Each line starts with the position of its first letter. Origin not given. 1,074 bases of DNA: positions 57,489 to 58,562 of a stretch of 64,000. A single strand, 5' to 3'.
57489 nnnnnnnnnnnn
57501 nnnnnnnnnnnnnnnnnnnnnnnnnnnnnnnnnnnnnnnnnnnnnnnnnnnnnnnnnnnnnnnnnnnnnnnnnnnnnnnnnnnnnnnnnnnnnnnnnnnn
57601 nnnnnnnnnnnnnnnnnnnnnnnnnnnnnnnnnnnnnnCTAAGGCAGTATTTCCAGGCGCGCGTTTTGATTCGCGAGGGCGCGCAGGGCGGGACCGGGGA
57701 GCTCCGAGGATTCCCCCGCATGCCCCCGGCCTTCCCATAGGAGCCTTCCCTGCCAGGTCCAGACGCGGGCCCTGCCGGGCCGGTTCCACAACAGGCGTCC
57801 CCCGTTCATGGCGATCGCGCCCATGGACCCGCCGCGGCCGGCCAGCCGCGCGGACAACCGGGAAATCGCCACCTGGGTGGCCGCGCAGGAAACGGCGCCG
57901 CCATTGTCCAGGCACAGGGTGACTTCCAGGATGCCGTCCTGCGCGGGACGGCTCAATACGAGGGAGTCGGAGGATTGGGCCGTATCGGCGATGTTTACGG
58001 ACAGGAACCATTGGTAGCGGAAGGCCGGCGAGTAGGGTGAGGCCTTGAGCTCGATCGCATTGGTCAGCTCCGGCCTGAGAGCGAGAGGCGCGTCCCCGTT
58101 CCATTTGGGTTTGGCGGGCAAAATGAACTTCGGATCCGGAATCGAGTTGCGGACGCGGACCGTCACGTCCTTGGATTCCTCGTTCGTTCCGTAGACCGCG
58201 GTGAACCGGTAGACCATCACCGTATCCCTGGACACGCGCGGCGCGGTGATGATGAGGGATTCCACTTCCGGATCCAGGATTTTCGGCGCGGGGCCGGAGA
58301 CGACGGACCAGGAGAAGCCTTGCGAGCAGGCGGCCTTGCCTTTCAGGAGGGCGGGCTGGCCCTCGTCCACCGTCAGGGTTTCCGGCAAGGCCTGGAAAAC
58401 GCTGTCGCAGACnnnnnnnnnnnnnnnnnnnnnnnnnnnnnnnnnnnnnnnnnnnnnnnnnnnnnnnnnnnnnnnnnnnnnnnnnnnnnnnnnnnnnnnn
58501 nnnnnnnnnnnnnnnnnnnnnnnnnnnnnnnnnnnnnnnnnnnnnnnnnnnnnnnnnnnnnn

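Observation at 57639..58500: About 230-aa C-terminal module shared by four surface proteins of different architectures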

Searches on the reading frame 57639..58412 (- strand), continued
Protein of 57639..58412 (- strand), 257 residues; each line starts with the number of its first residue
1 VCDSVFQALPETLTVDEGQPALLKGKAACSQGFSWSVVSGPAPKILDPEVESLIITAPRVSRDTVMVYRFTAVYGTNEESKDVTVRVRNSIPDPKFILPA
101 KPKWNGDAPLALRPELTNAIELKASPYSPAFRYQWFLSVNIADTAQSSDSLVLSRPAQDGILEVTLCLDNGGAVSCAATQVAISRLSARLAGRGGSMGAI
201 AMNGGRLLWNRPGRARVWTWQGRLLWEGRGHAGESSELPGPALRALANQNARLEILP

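Call 55: search_protein_families(library=pfam, proteins=[P0098, P0135, P0026, P0145, P0103, P0138, P0122], max_evalue=0.001)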
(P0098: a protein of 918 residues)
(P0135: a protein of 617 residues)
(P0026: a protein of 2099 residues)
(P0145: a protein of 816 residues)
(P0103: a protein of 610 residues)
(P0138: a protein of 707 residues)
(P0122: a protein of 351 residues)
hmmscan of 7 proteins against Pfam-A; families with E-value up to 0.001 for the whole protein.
P0098 (918 aa): 7 families
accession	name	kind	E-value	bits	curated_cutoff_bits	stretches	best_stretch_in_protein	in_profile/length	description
PF18911.6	PKD_4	-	1.3e-46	156.9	27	7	92-181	1-83/85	PKD domain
PF17963.7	Big_9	-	5.9e-28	98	23.6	1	572-662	1-89/89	Bacterial Ig domain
PF21027.3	Sde0182_C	-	3.7e-20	72.7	27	0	682-742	1-68/83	Cellulose-binding protein Sde0182, C-terminal domain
PF16407.11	PKD_2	-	3e-19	70.3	39.2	0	588-662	30-107/157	PKD-like family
PF22851.2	CATSPERG_Ig-like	-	1.4e-07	31.9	27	0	607-650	37-80/127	CATSPERG Ig-like domain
PF03090.23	Replicase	-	2.7e-05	24.7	26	0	212-246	70-104/130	Replicase family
PF01333.25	Apocytochr_F_C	-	0.00012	22.6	30.4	0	172-211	19-58/118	Apocytochrome F, C-terminal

P0135 (617 aa): 10 families
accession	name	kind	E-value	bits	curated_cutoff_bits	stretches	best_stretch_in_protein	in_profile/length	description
PF22352.2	K319L-like_PKD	-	1.2e-104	342.9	27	6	247-330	1-84/84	K319L-like, PKD domain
PF18911.6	PKD_4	-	7.8e-30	103.2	27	3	522-613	1-85/85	PKD domain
PF17963.7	Big_9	-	4.1e-27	95.3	23.6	3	240-328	1-88/89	Bacterial Ig domain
PF21027.3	Sde0182_C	-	2.2e-20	73.4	27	0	259-318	2-69/83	Cellulose-binding protein Sde0182, C-terminal domain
PF13895.12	Ig_2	-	3.1e-13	50.2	27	0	156-236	8-79/79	Immunoglobulin domain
PF02010.21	REJ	-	5e-10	39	25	0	285-373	153-245/452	REJ domain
PF17892.7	Cadherin_5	-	2.5e-08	34.1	26.5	0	239-330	1-97/98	Cadherin-like domain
PF13927.12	Ig_3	-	1.5e-07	32.3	30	0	442-487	11-61/78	Immunoglobulin domain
PF17803.7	Cadherin_4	-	5e-06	27.4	25.1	1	230-287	1-63/71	Bacterial cadherin-like domain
PF18968.5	DUF5707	-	8.3e-05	22.9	26.8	0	578-603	6-31/98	Family of unknown function (DUF5707)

P0026 (2099 aa): 6 families
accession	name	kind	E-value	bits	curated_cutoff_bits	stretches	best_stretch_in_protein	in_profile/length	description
PF22352.2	K319L-like_PKD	-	1.1e-265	859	27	19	129-212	1-84/84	K319L-like, PKD domain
PF18911.6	PKD_4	-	5.7e-99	324.8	27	19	1643-1691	2-50/85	PKD domain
PF21027.3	Sde0182_C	-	8.2e-75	247.9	27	0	427-487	3-70/83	Cellulose-binding protein Sde0182, C-terminal domain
PF16640.11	Big_3_5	-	2e-16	60.8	35.5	0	89-129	7-48/88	Bacterial Ig-like domain (group 3)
PF05887.16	Trypan_PARP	-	0.00035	21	100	0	1904-1957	58-111/134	Procyclic acidic repetitive protein (PARP)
PF18683.7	ChiW_Ig_like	-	0.00055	20.4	27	0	1799-1839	37-77/106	Chitinase W immunoglobulin-like domain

P0145 (816 aa): 8 families
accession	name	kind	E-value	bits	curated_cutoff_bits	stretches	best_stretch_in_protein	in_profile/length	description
PF22352.2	K319L-like_PKD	-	6.9e-94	308.4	27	5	361-444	1-84/84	K319L-like, PKD domain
PF18911.6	PKD_4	-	7.3e-41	138.6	27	5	643-695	1-53/85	PKD domain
PF17963.7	Big_9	-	1e-30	106.9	23.6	5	546-634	1-88/89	Bacterial Ig domain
PF21027.3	Sde0182_C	-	1.2e-28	100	27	2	661-722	1-69/83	Cellulose-binding protein Sde0182, C-terminal domain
PF13895.12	Ig_2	-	1.5e-18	67.2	27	0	460-539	8-79/79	Immunoglobulin domain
PF00801.26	PKD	-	2.8e-11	43.7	23.5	0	653-733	8-80/80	PKD domain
PF17803.7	Cadherin_4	-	1.4e-06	29.2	25.1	0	631-692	2-64/71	Bacterial cadherin-like domain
PF13004.13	BACON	-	3.2e-06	27.5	25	1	113-161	2-60/61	Putative binding domain, N-terminal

P0103 (610 aa): 1 family
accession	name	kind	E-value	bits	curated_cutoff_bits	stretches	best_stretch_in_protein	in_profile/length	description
PF03629.24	SASA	-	3e-17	63.4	24.8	1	242-453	2-170/226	Carbohydrate esterase, sialic acid-specific acetylesterase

P0138 (707 aa): 2 families
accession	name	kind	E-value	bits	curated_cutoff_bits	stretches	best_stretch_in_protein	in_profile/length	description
PF01120.23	Alpha_L_fucos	-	4.4e-79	266.9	25.2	1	237-603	11-345/345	Alpha-L-fucosidase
PF16757.11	Fucosidase_C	-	2e-05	25.5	25.6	1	618-698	7-88/88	Alpha-L-fucosidase C-terminal domain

P0122 (351 aa): 0 families

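Call 58: list_cluster_members(proteins=[P0012, P0009, P0025, P0072, P0114, P0103, P0138, P0116, P0133, P0087])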
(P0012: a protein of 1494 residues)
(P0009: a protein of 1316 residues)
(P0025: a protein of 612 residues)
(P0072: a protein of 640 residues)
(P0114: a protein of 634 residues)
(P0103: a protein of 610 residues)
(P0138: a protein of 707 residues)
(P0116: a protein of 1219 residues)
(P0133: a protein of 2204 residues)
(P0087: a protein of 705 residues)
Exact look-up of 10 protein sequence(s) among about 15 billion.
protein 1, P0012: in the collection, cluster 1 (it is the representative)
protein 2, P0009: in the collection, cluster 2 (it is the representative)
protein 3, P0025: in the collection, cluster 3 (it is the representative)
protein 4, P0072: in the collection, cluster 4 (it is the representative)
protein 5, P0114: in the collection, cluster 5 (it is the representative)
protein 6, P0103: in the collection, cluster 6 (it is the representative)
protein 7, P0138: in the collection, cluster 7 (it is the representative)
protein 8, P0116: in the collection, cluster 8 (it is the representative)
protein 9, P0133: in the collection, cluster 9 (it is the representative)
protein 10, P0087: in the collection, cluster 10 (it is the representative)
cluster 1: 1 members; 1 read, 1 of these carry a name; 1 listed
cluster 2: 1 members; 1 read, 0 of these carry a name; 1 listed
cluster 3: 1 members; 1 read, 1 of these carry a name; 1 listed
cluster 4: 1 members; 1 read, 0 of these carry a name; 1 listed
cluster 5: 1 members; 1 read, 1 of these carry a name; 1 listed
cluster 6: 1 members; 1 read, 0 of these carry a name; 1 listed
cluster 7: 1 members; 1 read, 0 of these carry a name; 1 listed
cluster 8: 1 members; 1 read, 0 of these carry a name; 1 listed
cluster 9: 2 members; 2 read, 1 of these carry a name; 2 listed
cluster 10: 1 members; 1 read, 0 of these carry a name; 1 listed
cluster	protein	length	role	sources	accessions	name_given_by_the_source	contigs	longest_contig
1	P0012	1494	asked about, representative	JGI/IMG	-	autotransporter-associated beta strand protein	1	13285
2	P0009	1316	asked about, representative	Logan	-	-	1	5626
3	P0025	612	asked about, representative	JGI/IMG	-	hypothetical protein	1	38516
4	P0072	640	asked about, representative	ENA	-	-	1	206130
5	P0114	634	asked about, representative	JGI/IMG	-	hypothetical protein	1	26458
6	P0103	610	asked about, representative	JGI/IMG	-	-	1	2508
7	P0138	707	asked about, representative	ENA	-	-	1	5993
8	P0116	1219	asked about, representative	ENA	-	-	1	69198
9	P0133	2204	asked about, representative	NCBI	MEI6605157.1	MAG: DUF2341 domain-containing protein, partial [Verrucomicrobiota bacterium]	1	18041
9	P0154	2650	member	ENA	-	-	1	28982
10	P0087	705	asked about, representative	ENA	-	-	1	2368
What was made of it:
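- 57639..62114 (-): Gene C: 1491-aa adhesin-like protein. Order of parts: signal peptide, ConA-like domain, β-helix (PATR-like), tandem I-set/Ig_3 domains (Pfam counts 5 matched stretches), D1, D2, TL. The relative P0012 is named 'autotransporter-associated beta strand protein' by its source (call 58).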

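Call 70: search_solved_structures(query=A2, max_evalue=1, show_alignments=2)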
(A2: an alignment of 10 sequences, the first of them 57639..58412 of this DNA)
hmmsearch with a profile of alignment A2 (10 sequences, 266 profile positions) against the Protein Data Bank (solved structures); distinct sequences matched with E-value up to 1: 4.
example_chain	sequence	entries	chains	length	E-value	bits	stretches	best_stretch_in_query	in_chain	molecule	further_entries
9ncf_S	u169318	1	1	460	5.5e-09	38.7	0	15-44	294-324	Immunoglobulin-like domain protein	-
9c2d_S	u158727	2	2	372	0.0065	18.8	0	16-45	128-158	Tail protein | Putative tail protein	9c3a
4h5s_A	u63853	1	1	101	0.0083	18.4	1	18-95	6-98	Cytotoxic and regulatory T-cell molecule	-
3rbg_A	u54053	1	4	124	0.016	17.5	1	18-95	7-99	Cytotoxic and regulatory T-cell molecule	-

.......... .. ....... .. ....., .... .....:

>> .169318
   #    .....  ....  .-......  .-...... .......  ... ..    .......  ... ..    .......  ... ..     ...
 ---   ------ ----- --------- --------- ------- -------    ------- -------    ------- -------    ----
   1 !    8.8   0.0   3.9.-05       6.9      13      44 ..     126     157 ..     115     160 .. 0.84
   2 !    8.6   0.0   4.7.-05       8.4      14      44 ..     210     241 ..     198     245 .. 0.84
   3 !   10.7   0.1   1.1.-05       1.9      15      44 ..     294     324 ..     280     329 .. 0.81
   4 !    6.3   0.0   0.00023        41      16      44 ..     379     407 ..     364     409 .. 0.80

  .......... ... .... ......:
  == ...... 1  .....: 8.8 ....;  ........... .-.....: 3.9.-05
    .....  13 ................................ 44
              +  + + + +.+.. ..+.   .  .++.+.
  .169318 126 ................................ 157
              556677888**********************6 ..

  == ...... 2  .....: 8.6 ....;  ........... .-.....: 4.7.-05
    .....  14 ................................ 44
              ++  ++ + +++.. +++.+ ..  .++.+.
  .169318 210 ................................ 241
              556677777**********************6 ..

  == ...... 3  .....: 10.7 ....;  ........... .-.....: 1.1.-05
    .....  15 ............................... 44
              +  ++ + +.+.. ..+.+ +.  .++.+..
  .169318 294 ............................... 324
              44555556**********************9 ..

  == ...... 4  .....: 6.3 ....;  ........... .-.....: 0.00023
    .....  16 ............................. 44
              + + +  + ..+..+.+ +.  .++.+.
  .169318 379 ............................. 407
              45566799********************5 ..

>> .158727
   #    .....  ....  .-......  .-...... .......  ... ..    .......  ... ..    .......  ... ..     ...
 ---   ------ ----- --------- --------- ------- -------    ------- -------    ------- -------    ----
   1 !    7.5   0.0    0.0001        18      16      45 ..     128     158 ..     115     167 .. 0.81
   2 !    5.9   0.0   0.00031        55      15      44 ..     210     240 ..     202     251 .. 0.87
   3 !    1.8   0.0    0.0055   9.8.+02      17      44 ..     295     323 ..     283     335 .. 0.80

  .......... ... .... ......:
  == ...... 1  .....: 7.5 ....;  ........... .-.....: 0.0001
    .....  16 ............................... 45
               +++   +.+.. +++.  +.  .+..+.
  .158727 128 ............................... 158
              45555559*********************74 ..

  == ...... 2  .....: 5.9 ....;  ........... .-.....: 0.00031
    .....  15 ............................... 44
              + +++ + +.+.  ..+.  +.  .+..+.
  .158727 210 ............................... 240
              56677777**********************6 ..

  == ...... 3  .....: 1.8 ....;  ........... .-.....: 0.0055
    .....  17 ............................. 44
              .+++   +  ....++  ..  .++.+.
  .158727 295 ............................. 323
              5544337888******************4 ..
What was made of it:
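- On PKD domain superfamily - D2: There is no PDB sequence relative (call 70).
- Tried and rejected: Only D1 matched Ig-like repeats of phage tail proteins and CRTAM (call 70).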

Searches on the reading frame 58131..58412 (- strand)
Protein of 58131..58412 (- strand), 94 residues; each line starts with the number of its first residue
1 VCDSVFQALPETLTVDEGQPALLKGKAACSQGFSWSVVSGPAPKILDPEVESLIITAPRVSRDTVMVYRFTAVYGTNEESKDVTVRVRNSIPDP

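Call 17: search_protein_families(library=pfam, proteins=[window:58131-58412:-], max_evalue=10)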
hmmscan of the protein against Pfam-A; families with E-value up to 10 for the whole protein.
window:58131-58412:- (94 aa): 1 family
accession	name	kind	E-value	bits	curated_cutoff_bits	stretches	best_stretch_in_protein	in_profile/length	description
PF22352.2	K319L-like_PKD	-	0.0059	17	27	1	14-87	6-84/84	K319L-like, PKD domain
